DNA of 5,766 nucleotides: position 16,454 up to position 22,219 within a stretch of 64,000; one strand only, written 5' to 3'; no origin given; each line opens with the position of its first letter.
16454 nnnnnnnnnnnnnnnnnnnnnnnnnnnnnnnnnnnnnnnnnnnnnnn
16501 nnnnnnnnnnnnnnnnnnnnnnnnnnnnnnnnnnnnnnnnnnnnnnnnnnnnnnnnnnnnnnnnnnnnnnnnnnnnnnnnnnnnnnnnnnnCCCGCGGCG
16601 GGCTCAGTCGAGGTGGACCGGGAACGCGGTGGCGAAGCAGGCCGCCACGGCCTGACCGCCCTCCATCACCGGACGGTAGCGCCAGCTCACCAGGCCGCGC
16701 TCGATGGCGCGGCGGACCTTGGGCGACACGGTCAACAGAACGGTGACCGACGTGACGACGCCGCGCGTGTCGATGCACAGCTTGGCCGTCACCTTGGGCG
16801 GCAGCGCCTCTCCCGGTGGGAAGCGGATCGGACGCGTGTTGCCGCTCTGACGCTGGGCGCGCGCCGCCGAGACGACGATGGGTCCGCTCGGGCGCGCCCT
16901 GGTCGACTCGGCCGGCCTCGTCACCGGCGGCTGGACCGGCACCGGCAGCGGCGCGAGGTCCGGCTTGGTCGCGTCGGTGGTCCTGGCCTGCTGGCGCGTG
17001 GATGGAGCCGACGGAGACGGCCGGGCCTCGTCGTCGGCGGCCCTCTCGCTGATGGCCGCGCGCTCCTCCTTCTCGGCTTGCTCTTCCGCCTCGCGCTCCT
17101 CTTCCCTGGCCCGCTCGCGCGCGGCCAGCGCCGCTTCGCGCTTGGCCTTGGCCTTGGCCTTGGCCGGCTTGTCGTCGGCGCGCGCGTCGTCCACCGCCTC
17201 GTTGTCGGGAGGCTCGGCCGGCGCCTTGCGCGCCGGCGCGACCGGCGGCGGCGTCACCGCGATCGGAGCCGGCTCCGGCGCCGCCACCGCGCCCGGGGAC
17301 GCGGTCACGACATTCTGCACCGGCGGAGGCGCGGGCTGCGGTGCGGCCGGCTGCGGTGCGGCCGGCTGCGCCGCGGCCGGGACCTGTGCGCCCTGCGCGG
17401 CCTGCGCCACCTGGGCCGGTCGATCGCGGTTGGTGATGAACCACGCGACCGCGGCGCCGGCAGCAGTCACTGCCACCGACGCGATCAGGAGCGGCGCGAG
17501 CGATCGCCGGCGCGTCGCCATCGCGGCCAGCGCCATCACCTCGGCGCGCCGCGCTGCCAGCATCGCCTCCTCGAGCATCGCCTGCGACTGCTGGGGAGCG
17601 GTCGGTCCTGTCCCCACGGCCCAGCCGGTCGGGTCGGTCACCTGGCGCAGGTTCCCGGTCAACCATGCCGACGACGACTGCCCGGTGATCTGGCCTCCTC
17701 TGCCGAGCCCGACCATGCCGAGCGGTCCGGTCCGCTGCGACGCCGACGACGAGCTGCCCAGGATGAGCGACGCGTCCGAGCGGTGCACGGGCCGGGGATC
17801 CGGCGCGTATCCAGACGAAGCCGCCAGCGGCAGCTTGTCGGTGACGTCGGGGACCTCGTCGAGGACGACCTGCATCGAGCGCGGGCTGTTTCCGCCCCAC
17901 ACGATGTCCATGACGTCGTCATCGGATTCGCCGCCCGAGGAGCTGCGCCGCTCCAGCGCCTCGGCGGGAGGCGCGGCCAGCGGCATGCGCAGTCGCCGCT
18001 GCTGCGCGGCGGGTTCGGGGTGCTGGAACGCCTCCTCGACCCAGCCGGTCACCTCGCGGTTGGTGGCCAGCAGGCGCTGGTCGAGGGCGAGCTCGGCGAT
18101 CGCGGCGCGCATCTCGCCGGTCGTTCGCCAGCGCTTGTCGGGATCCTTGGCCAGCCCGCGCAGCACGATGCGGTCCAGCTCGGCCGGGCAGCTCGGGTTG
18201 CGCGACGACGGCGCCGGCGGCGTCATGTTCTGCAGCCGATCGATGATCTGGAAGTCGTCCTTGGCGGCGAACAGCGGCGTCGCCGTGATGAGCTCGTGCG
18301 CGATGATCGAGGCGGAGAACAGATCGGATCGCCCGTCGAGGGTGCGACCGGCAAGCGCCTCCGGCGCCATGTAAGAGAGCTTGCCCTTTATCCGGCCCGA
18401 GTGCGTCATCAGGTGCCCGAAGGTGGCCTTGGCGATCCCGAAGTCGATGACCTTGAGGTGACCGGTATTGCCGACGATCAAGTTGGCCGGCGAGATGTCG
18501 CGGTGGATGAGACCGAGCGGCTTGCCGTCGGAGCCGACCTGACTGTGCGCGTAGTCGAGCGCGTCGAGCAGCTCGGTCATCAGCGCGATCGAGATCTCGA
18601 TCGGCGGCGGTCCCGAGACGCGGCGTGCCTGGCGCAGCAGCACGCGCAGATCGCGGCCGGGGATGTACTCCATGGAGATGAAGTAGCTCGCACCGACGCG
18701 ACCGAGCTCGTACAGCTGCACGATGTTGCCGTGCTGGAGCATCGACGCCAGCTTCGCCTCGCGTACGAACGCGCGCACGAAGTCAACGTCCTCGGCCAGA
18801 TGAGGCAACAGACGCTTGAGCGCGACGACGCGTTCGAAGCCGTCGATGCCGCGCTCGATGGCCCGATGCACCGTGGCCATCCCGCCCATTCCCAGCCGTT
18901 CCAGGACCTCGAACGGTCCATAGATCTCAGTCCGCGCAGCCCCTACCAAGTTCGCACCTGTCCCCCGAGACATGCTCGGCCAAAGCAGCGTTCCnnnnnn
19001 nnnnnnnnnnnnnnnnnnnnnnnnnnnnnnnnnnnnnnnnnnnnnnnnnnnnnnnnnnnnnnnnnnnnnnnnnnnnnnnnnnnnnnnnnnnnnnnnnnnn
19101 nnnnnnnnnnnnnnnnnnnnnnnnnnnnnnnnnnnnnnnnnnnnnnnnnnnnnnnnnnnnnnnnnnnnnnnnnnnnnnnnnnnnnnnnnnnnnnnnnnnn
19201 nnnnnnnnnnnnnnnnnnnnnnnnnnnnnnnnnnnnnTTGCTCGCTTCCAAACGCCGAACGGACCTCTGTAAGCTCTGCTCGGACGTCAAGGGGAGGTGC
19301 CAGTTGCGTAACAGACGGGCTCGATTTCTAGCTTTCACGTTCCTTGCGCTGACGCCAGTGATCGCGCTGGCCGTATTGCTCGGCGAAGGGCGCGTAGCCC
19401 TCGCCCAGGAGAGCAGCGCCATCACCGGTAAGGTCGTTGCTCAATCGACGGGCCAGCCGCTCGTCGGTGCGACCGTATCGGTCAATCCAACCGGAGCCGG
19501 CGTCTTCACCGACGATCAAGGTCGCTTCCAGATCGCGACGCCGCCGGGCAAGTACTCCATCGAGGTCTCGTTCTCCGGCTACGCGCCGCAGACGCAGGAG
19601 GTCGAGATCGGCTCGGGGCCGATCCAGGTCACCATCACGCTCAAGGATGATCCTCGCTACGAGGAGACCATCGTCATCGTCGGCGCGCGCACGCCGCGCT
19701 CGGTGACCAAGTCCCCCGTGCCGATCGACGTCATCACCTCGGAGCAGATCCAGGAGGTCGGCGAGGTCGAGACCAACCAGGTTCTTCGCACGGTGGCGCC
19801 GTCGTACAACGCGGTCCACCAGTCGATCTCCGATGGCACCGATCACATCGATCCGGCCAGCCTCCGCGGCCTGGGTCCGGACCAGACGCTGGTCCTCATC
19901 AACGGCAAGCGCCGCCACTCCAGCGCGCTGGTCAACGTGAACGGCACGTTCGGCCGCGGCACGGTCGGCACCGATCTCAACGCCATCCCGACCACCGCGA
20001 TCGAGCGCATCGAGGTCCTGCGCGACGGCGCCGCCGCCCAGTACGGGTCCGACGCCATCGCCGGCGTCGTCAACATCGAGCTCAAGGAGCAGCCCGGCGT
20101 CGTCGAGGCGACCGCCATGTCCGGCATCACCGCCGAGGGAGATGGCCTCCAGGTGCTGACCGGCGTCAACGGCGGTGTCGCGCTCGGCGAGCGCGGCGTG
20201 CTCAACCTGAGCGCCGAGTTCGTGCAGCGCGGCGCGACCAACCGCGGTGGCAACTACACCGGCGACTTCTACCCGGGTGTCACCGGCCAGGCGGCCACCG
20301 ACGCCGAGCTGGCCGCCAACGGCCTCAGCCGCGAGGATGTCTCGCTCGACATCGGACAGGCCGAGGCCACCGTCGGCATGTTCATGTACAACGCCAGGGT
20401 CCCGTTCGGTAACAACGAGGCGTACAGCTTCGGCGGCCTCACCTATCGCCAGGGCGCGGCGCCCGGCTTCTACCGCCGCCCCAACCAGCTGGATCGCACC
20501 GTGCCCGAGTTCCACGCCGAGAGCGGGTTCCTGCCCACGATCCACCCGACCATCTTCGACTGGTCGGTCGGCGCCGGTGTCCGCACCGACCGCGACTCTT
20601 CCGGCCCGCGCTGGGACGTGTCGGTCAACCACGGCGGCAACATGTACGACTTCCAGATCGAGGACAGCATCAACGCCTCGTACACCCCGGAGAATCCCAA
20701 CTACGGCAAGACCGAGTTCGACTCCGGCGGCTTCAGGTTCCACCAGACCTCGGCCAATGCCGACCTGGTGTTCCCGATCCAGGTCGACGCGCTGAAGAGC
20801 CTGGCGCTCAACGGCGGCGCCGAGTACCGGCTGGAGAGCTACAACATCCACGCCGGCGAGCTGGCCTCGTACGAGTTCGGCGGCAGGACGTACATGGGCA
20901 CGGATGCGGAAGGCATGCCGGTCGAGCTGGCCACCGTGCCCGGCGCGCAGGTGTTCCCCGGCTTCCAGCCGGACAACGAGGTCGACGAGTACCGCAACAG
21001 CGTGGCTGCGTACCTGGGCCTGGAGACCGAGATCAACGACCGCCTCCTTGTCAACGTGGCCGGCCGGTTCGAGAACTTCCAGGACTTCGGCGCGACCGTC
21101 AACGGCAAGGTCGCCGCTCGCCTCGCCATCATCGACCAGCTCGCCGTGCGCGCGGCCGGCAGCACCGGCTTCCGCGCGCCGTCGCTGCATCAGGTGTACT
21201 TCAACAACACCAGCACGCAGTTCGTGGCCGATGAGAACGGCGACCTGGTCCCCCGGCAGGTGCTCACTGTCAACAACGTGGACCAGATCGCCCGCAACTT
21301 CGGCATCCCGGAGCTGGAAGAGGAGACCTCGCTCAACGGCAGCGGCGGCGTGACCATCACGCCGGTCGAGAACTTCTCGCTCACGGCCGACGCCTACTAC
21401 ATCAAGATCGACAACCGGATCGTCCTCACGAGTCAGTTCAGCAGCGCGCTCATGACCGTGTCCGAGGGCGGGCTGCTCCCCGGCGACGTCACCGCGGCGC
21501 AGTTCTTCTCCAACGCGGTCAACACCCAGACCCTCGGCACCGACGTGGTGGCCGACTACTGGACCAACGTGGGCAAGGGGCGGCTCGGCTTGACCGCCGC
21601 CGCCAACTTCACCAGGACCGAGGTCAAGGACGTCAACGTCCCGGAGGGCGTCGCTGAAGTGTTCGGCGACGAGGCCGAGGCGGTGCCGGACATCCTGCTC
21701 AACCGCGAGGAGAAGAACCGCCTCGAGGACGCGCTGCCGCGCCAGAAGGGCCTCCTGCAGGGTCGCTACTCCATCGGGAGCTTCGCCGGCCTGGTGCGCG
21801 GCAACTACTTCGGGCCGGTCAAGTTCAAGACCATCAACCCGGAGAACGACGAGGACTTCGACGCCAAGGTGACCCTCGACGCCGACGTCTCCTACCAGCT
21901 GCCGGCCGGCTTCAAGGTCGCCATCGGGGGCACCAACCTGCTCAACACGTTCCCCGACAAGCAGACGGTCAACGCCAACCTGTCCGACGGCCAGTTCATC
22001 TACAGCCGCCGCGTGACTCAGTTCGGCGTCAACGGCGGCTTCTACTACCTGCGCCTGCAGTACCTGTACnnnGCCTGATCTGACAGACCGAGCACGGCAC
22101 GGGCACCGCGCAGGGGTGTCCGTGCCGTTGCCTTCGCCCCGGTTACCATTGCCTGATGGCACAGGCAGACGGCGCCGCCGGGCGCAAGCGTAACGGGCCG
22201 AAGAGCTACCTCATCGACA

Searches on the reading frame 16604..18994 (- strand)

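Call 9: search_protein_families(library=pfam, proteins=[window:16604-18994:-], max_evalue=0.001)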
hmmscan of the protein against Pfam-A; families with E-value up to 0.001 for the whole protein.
window:16604-18994:- (796 aa): 2 families
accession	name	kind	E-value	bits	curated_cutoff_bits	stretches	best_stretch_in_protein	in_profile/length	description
PF00069.31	Pkinase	-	2.8e-35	122.4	31.7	1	28-291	1-254/263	Protein kinase domain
PF07714.23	PK_Tyr_Ser-Thr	-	1.2e-25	90.8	23.1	1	29-289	2-249/258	Protein tyrosine and serine/threonine kinase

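Call 96: search_protein_families(library=padloc, proteins=[window:16604-18994:-], max_evalue=0.00001)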
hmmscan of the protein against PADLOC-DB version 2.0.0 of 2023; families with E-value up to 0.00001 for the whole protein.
window:16604-18994:- (796 aa): 31 families (the best 25 are shown)
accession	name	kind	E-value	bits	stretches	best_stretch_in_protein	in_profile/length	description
PDLC04061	PD-T4-6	-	3.9e-73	245.7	1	19-328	9-307/510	-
PDLC04053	PD-T4-6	-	1.4e-70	236.2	1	22-306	5-275/311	-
PDLC04042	PD-T4-6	-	5.6e-68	227.7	1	24-308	7-278/292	-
PDLC04054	PD-T4-6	-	4.4e-61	205.2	1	24-356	9-322/347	-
PDLC04043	PD-T4-6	-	1.8e-59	200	1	17-339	6-309/452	-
PDLC04060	PD-T4-6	-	1.6e-58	196.8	1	24-307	6-274/486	-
PDLC04052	PD-T4-6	-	7.9e-58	194.8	1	27-316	10-290/496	-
PDLC04041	PD-T4-6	-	3.5e-54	182.7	1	23-301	25-292/443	-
PDLC04039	PD-T4-6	-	5.7e-53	178.5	1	24-351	12-324/458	-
PDLC04057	PD-T4-6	-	3.8e-52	175.8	1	24-308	6-277/443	-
PDLC04138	mad6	-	9.3e-51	171.5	1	28-290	53-302/659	mads_6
PDLC04047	PD-T4-6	-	5.6e-50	168.3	1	22-303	6-273/327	-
PDLC04040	PD-T4-6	-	1.7e-49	167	1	34-307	2-270/547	-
PDLC04064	PD-T4-6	-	3.1e-44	149.4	1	24-299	18-277/369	-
PDLC04048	PD-T4-6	-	2.4e-41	140.3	1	27-300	11-270/354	-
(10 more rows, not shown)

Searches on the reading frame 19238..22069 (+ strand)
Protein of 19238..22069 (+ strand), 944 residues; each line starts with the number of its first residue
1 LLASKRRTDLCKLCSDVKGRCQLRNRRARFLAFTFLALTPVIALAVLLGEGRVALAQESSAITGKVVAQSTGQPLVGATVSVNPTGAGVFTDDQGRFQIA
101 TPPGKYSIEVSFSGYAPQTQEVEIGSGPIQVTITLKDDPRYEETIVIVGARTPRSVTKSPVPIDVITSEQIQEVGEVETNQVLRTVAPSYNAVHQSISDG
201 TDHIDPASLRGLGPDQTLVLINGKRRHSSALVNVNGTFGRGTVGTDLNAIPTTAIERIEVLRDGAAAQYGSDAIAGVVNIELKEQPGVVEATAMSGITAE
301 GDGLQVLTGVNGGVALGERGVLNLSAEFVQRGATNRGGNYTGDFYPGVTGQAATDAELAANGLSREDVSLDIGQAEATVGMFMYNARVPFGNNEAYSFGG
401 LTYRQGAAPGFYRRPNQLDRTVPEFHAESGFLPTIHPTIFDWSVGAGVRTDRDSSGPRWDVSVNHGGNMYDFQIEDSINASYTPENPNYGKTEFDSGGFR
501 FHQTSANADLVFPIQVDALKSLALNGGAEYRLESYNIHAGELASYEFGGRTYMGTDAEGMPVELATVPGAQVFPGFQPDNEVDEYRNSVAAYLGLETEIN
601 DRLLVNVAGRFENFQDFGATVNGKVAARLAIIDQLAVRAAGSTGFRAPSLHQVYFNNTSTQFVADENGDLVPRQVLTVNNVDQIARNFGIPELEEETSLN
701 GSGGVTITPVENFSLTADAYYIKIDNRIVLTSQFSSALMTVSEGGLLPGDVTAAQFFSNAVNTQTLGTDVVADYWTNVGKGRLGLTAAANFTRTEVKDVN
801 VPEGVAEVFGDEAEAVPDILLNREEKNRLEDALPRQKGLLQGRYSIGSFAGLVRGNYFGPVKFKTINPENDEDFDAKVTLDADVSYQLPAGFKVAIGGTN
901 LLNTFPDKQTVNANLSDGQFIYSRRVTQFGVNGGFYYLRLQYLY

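Call 9: search_protein_families(library=pfam, proteins=[window:19238-22069:+], max_evalue=0.001)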
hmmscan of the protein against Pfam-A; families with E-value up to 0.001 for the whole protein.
window:19238-22069:+ (944 aa): 4 families
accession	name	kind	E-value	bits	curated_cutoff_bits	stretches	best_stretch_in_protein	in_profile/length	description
PF00593.30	TonB_dep_Rec_b-barrel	-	3.4e-29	103.4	27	1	397-901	18-436/436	TonB dependent receptor-like, beta-barrel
PF07715.20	Plug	-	2.1e-20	73.7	23.9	1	157-277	3-107/107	TonB-dependent Receptor Plug Domain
PF13715.12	CarbopepD_reg_2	-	7.6e-19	68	32.2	1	62-146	1-87/88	CarboxypepD_reg-like domain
PF13620.12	CarboxypepD_reg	-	6e-16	59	32.3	1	62-135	2-81/82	Carboxypeptidase regulatory-like domain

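Call 96: search_protein_families(library=padloc, proteins=[window:19238-22069:+], max_evalue=0.00001)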
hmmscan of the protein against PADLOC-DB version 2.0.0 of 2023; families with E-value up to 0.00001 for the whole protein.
window:19238-22069:+ (944 aa): 0 families
